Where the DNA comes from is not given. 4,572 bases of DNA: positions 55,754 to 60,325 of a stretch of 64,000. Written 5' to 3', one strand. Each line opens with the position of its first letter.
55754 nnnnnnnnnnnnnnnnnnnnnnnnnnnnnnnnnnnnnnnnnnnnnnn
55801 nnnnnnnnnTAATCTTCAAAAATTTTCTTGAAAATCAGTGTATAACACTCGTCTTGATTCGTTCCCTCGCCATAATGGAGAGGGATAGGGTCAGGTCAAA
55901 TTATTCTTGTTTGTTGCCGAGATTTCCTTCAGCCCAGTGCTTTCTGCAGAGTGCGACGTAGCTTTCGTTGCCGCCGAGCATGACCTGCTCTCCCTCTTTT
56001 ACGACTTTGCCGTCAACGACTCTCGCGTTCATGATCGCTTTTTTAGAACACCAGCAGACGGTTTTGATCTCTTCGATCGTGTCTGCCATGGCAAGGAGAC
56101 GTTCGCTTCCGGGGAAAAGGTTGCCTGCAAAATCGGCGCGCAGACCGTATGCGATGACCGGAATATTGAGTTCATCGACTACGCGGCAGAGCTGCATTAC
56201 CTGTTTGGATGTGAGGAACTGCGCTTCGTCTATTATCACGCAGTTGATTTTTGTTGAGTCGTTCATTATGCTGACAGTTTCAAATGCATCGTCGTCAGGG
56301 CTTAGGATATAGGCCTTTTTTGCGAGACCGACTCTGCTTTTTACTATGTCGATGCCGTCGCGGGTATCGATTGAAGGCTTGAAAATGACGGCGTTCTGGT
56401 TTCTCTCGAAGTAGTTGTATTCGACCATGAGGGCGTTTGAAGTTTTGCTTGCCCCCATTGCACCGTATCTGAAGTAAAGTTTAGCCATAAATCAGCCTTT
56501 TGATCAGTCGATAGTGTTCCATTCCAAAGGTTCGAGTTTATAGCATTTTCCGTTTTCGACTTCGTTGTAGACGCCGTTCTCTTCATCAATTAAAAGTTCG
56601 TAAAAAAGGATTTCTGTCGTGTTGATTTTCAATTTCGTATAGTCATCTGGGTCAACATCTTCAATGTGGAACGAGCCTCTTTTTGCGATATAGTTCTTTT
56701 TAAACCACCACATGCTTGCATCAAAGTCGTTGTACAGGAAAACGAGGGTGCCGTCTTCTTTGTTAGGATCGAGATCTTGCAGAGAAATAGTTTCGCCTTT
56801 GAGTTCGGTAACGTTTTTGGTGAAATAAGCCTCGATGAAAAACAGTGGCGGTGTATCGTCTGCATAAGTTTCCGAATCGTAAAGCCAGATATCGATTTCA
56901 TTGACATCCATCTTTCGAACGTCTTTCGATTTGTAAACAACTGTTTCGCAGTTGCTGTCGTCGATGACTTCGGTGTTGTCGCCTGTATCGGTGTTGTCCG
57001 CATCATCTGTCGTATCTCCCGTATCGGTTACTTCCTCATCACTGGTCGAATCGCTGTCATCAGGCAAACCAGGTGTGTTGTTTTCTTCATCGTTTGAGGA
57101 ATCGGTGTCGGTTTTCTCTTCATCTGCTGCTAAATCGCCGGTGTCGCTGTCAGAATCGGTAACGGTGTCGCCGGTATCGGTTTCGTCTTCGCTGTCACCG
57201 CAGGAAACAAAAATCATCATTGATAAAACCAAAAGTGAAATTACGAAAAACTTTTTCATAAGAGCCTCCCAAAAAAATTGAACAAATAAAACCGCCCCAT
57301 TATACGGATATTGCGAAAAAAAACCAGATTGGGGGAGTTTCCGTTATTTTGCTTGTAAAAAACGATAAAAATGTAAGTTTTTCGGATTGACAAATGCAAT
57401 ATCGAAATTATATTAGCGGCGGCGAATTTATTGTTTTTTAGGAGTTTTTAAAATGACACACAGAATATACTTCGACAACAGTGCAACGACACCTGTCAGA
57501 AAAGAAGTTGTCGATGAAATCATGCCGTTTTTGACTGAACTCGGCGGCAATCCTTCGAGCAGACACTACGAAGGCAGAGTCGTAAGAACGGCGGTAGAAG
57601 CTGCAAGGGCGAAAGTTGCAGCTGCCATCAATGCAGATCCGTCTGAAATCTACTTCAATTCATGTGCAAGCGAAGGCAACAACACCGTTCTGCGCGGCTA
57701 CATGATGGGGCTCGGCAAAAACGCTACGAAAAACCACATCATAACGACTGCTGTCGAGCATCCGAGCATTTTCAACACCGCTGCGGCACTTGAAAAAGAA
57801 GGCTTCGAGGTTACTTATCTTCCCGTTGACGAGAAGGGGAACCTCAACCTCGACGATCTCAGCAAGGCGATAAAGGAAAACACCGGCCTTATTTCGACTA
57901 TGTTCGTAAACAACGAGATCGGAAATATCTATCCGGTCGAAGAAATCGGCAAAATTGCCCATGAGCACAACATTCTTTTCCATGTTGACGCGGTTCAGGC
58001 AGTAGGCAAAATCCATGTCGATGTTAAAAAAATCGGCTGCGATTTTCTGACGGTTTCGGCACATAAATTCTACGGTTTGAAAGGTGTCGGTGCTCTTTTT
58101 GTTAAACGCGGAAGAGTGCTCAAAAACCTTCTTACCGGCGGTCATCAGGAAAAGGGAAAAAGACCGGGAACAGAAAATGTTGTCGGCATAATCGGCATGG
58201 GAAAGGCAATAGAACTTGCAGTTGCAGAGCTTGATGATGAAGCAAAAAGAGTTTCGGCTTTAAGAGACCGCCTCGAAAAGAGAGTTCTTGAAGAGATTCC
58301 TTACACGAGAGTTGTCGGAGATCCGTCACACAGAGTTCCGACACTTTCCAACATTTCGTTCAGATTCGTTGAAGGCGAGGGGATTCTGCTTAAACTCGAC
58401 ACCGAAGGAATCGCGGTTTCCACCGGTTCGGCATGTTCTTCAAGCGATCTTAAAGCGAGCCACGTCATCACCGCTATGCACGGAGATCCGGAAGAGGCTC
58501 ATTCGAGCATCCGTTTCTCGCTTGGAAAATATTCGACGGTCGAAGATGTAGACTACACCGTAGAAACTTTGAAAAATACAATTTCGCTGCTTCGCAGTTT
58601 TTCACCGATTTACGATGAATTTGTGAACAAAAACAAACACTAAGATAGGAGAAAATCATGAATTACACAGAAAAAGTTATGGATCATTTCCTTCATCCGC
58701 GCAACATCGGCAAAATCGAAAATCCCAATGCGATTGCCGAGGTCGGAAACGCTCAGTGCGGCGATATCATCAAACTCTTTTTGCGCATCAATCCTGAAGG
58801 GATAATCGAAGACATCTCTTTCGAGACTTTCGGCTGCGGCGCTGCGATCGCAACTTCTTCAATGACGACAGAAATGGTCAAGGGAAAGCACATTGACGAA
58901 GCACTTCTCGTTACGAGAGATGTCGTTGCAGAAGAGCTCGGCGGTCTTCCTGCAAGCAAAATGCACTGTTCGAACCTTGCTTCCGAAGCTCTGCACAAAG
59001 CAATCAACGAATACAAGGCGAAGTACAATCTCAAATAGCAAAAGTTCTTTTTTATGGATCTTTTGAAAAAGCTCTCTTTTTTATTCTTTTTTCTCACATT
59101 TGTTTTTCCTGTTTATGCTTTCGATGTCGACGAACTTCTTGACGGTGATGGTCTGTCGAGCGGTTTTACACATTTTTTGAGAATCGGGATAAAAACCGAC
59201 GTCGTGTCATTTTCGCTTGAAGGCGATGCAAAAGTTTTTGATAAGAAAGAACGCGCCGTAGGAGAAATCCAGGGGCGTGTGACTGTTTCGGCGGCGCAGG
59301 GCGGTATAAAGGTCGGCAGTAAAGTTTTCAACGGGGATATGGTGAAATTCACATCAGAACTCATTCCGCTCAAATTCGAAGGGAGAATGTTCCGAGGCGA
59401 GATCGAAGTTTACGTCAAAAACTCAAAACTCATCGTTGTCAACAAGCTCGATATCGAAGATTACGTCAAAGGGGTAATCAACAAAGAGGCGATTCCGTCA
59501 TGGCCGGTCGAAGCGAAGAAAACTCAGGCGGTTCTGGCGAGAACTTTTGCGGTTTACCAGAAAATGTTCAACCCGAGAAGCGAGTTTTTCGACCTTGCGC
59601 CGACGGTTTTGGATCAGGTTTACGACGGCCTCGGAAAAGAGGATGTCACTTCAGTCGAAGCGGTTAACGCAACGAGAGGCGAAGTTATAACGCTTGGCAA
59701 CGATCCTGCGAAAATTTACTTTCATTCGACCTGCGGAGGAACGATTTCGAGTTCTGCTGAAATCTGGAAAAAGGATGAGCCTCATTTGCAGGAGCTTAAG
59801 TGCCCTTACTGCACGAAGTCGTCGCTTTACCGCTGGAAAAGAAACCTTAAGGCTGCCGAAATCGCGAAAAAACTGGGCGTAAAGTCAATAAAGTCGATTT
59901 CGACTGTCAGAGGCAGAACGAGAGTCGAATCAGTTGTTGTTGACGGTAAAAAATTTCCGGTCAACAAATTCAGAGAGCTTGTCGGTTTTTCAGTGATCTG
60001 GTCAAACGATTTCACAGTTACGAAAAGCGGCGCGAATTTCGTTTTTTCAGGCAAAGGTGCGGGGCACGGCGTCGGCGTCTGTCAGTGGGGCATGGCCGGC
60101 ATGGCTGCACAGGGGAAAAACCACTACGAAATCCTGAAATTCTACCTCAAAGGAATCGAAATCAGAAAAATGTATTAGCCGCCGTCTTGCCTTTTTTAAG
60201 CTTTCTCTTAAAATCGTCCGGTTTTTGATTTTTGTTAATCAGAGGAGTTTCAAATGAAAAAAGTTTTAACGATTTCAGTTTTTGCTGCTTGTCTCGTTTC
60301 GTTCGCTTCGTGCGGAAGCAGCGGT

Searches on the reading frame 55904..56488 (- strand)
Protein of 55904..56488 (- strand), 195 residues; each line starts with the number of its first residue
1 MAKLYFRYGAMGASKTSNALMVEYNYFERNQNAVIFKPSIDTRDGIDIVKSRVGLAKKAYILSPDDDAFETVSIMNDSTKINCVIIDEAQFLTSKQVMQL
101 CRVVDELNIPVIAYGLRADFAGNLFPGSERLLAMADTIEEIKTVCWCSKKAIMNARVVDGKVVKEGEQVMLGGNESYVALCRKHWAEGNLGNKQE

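Call 25: search_protein_families(library=pfam, proteins=[window:55904-56488:-], max_evalue=0.001)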
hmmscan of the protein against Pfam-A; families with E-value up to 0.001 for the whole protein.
window:55904-56488:- (195 aa): 1 family
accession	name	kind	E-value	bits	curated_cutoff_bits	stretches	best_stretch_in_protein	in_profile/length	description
PF00265.24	TK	-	2.8e-48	164.5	20.6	1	3-185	2-176/176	Thymidine kinase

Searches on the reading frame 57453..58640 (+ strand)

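Call 25: search_protein_families(library=pfam, proteins=[window:57453-58640:+], max_evalue=0.001)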
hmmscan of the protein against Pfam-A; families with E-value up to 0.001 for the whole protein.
window:57453-58640:+ (396 aa): 5 families
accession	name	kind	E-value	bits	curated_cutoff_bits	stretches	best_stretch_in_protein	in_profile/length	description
PF00266.25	Aminotran_5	-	1.1e-87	294.9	21.5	1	5-368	1-370/371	Aminotransferase class-V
PF01041.23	DegT_DnrJ_EryC1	-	8.8e-09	35.5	19.8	1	74-211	50-175/360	DegT/DnrJ/EryC1/StrS aminotransferase family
PF01212.27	Beta_elim_lyase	-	1e-08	35.3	27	1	95-219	73-212/288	Beta-eliminating lyase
PF00282.25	Pyridoxal_deC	-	7.7e-06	25.3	27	1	98-220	150-282/375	Pyridoxal-dependent decarboxylase conserved domain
PF01053.26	Cys_Met_Meta_PP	-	5.6e-05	22.3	27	1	111-207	110-200/381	Cys/Met metabolism PLP-dependent enzyme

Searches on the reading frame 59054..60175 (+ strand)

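Call 25: search_protein_families(library=pfam, proteins=[window:59054-60175:+], max_evalue=0.001)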
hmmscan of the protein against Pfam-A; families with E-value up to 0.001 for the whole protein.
window:59054-60175:+ (374 aa): 1 family
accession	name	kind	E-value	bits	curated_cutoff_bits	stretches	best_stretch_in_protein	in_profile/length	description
PF08486.15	SpoIID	-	4.4e-21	75.8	23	1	123-213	2-96/97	Stage II sporulation protein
